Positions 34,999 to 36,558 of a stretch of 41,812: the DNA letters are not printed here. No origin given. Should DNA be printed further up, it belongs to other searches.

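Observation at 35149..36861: Threonine-synthase-like PLP enzyme fused to a canonical phospho-receiver domain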

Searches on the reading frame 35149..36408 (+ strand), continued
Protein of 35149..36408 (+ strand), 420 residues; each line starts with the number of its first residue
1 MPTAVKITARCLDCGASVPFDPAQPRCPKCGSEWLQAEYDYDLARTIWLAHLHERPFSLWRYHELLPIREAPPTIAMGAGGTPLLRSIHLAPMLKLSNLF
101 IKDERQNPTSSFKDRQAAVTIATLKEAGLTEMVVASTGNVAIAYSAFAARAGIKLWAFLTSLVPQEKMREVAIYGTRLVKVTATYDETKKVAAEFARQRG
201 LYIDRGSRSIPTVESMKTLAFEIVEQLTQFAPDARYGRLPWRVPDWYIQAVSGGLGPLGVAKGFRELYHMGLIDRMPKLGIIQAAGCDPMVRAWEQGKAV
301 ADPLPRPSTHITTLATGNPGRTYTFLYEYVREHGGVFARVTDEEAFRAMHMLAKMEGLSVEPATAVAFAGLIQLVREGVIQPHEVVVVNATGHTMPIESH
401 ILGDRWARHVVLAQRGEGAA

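Call 89: search_protein_families(library=pfam, proteins=[P0168, P0185, P0231, P0245, P0190, P0202, P0222, P0256], max_evalue=0.001)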
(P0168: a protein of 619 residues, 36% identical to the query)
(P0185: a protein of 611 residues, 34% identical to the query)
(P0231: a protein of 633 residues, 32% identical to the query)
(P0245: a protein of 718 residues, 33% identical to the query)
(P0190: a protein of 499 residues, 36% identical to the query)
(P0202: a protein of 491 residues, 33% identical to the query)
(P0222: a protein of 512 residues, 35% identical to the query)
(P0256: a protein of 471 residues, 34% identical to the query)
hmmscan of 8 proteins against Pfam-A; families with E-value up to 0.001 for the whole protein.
P0168 (619 aa): 2 families
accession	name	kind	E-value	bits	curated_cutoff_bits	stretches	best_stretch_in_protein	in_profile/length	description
PF00291.31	PALP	-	3.2e-75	253.6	35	1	82-384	1-295/295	Pyridoxal-phosphate dependent enzyme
PF08502.15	LeuA_dimer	-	1.6e-27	96.5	24.9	1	477-613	2-130/131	LeuA allosteric (dimerisation) domain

P0185 (611 aa): 3 families
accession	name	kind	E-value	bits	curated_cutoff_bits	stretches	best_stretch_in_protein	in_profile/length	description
PF00291.31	PALP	-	3.5e-77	260.1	35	1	72-373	1-295/295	Pyridoxal-phosphate dependent enzyme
PF08502.15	LeuA_dimer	-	9.2e-18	64.9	24.9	1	466-601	2-129/131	LeuA allosteric (dimerisation) domain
PF02887.21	PK_C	-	0.00012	22.6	28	0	118-213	8-102/114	Pyruvate kinase, alpha/beta domain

P0231 (633 aa): 2 families
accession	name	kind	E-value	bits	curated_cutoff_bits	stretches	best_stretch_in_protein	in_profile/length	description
PF00291.31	PALP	-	3.5e-72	243.7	35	1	85-395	1-295/295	Pyridoxal-phosphate dependent enzyme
PF08502.15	LeuA_dimer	-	5.6e-21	75.2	24.9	1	492-625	6-130/131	LeuA allosteric (dimerisation) domain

P0245 (718 aa): 2 families
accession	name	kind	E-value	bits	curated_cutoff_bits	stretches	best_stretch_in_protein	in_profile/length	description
PF00291.31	PALP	-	1.2e-69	235.3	35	1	381-681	3-295/295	Pyridoxal-phosphate dependent enzyme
PF00459.30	Inositol_P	-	2.1e-20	73.8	27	1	18-280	7-264/271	Inositol monophosphatase family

P0190 (499 aa): 2 families
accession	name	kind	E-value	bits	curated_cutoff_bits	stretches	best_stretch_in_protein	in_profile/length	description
PF00291.31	PALP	-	4.8e-65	220.2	35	1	73-376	1-295/295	Pyridoxal-phosphate dependent enzyme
PF03551.20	PadR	-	7.4e-11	42.3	27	1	418-490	1-74/75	Transcriptional regulator PadR-like family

P0202 (491 aa): 2 families
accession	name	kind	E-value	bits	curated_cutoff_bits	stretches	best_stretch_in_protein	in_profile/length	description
PF00291.31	PALP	-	2.7e-69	234.2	35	1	73-375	1-295/295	Pyridoxal-phosphate dependent enzyme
PF03551.20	PadR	-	8.2e-14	51.8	27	1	417-485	1-71/75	Transcriptional regulator PadR-like family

P0222 (512 aa): 1 family
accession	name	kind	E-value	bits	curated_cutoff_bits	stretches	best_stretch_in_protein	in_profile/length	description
PF00291.31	PALP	-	9.1e-68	229.2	35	1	77-359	5-284/295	Pyridoxal-phosphate dependent enzyme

P0256 (471 aa): 4 families
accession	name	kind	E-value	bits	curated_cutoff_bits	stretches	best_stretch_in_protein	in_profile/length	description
PF00291.31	PALP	-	6e-73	246.2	35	1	68-368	1-294/295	Pyridoxal-phosphate dependent enzyme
PF03551.20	PadR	-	2.6e-08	34.2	27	1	400-462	1-74/75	Transcriptional regulator PadR-like family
PF14277.12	DUF4364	-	0.00022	21.5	26.9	0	427-465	36-74/162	Domain of unknown function (DUF4364)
PF22665.2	DUF6293_C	-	0.00064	20.6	27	0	429-463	66-100/101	DUF6293 C-terminal winged helix domain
